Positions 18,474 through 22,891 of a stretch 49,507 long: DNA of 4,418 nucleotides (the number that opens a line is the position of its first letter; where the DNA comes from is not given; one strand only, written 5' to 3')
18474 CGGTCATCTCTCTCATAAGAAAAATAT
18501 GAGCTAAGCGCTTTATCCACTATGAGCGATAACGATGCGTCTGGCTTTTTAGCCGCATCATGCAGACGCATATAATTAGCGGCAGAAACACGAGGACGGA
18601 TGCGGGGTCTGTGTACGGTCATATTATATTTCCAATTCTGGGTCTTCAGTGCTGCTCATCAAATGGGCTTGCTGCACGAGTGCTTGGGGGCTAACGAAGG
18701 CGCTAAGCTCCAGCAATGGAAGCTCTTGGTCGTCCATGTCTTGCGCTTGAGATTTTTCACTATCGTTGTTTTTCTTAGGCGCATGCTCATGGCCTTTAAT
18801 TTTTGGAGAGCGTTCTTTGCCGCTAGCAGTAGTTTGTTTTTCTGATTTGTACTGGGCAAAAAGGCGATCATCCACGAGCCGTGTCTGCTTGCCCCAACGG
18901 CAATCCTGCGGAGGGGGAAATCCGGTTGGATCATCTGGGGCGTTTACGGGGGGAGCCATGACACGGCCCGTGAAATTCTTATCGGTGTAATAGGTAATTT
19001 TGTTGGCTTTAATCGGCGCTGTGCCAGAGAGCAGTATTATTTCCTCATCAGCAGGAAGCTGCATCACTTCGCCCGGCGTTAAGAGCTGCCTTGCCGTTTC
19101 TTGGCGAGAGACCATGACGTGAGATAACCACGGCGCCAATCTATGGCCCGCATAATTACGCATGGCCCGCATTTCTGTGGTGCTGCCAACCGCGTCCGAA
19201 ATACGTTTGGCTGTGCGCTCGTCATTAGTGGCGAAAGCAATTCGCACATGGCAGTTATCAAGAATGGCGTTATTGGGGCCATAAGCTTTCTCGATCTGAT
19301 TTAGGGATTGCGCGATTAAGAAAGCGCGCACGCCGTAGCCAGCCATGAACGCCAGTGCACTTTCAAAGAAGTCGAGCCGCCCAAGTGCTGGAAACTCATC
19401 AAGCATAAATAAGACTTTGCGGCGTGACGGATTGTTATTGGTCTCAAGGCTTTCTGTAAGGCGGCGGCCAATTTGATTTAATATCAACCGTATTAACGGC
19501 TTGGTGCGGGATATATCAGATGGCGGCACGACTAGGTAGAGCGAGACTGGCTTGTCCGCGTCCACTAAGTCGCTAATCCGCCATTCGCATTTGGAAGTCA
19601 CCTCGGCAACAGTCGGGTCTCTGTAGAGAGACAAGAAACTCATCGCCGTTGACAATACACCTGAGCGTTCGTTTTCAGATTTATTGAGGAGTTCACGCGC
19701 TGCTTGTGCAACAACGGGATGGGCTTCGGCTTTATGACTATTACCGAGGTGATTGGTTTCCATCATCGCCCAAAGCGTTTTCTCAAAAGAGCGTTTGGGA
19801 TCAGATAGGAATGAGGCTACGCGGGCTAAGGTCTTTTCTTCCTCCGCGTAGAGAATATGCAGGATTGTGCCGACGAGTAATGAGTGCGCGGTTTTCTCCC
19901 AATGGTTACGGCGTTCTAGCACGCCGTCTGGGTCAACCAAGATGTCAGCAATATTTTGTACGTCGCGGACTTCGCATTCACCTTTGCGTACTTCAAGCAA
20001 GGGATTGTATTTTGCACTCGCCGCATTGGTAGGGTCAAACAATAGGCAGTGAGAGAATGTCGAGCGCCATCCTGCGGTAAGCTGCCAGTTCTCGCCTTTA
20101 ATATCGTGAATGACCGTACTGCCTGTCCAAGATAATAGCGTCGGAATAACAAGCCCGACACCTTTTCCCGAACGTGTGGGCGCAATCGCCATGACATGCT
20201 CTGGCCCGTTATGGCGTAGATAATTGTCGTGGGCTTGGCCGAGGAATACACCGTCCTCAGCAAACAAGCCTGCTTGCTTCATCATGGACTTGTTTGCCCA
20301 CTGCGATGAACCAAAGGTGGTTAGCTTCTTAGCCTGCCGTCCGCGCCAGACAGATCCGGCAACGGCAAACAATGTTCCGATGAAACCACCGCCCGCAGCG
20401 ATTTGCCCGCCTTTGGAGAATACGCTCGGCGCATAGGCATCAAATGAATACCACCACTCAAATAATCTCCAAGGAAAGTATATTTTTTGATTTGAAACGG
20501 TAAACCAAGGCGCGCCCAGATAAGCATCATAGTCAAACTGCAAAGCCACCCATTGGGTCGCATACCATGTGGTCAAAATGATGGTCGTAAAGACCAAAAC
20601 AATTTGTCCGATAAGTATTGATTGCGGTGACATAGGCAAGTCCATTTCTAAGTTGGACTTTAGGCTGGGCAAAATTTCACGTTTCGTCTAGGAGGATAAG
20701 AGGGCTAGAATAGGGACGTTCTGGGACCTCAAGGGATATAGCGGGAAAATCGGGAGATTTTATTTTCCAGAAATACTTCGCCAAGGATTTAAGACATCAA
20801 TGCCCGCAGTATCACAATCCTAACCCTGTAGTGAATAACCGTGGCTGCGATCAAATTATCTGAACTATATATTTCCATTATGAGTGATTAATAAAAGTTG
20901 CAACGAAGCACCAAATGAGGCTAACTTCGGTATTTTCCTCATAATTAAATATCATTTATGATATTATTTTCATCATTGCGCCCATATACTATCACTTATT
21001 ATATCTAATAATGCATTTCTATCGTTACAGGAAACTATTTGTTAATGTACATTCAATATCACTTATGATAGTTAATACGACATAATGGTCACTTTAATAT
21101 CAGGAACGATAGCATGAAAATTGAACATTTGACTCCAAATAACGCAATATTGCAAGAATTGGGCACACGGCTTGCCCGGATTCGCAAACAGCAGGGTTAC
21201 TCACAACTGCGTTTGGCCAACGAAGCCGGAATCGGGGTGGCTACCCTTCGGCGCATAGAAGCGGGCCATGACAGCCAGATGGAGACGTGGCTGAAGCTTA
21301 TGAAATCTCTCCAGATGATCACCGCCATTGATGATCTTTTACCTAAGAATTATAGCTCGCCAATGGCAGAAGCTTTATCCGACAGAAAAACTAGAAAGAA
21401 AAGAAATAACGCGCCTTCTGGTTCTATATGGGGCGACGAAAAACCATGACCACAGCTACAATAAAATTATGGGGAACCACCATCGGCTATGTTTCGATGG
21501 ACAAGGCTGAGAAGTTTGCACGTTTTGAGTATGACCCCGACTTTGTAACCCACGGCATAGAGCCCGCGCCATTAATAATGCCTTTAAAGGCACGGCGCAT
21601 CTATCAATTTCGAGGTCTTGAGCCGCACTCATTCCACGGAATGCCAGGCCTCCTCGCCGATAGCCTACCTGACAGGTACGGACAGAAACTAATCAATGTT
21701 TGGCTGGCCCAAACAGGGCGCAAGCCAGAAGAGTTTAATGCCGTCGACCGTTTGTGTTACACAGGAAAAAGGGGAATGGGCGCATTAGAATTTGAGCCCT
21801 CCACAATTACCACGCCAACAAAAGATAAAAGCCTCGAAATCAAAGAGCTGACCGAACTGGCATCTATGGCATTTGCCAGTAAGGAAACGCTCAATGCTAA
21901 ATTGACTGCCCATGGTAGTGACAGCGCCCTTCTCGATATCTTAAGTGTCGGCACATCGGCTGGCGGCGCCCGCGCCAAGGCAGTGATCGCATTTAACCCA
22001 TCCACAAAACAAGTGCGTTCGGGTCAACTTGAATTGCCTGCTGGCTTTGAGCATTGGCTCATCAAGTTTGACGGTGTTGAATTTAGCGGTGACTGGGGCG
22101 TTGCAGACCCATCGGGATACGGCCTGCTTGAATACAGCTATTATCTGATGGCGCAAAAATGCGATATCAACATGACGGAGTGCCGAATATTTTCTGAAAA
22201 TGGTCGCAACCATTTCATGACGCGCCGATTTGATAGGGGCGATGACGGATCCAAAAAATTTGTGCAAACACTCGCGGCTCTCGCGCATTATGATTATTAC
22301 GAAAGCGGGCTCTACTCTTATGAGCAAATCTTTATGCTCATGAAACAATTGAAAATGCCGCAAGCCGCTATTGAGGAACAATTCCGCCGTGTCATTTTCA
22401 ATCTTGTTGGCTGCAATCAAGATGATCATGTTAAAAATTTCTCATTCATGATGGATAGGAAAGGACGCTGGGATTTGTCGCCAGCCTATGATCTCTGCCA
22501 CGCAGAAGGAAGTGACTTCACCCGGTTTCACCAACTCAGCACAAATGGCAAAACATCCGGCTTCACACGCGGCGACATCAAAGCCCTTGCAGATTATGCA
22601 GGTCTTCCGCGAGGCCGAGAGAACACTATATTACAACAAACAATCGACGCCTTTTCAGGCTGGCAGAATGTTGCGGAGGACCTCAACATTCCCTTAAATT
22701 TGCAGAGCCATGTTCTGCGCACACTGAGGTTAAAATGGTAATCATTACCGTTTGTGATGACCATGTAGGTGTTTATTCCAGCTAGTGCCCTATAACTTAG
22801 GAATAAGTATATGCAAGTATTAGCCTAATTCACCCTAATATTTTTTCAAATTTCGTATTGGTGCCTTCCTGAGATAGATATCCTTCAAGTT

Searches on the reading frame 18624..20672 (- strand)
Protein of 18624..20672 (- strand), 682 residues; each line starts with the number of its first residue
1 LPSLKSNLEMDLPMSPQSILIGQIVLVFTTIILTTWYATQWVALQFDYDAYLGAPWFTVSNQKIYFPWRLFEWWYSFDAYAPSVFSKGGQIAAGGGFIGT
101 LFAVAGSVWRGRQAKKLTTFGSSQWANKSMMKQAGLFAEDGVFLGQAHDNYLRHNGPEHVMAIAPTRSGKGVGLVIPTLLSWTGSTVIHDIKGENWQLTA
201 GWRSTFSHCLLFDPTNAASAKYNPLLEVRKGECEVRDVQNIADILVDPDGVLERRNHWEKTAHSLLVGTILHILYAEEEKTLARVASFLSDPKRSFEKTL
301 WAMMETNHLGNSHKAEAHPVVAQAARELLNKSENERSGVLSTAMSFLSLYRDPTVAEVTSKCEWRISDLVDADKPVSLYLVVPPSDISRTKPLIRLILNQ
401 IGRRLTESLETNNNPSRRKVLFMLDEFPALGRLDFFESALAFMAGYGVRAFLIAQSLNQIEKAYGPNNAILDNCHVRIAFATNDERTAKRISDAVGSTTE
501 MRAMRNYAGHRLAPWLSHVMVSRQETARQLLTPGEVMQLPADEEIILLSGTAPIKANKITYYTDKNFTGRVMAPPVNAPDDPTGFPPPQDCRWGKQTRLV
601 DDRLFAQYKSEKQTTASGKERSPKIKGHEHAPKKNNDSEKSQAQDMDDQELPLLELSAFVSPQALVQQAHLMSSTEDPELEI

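Call 9: search_protein_families(library=pfam, proteins=[window:18624-20672:-])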
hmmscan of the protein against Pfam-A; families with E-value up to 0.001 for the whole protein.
window:18624-20672:- (682 aa): 3 families
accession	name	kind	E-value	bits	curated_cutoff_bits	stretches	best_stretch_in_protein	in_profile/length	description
PF02534.20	T4SS-DNA_transf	-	2.3e-108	363.5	20.1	1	125-573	2-457/468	Type IV secretory system Conjugative DNA transfer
PF12696.13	TraG-D_C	-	3.6e-29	101.7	22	1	420-540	2-125/126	TraM recognition site of TraD and TraG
PF10412.15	TrwB_AAD_bind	-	9.4e-29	100.9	20.5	1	186-555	46-382/387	Type IV secretion-system coupling protein DNA-binding domain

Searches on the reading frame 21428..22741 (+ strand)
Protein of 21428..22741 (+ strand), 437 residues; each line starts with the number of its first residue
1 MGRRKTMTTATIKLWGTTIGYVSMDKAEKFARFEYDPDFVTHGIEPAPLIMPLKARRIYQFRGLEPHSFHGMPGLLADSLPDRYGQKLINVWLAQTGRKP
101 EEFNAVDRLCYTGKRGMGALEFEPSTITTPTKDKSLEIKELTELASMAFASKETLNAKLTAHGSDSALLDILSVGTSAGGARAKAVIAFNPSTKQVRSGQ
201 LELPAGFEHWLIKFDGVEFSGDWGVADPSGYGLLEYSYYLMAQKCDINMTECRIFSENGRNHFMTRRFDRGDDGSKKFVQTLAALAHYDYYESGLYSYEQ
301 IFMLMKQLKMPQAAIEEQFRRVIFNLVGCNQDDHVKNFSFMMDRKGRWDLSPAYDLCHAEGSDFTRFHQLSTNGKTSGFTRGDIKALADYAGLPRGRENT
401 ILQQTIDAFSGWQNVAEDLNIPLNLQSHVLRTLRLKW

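Call 9: search_protein_families(library=pfam, proteins=[window:21428-22741:+])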
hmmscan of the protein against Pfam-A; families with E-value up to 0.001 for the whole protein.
window:21428-22741:+ (437 aa): 2 families
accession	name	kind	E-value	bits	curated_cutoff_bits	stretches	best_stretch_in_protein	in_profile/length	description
PF07804.18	HipA_C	-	1.6e-44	152.5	30.5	1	176-408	1-208/213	HipA-like C-terminal domain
PF13657.11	Couple_hipA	-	8e-17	62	22.5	1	11-122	2-98/99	HipA N-terminal domain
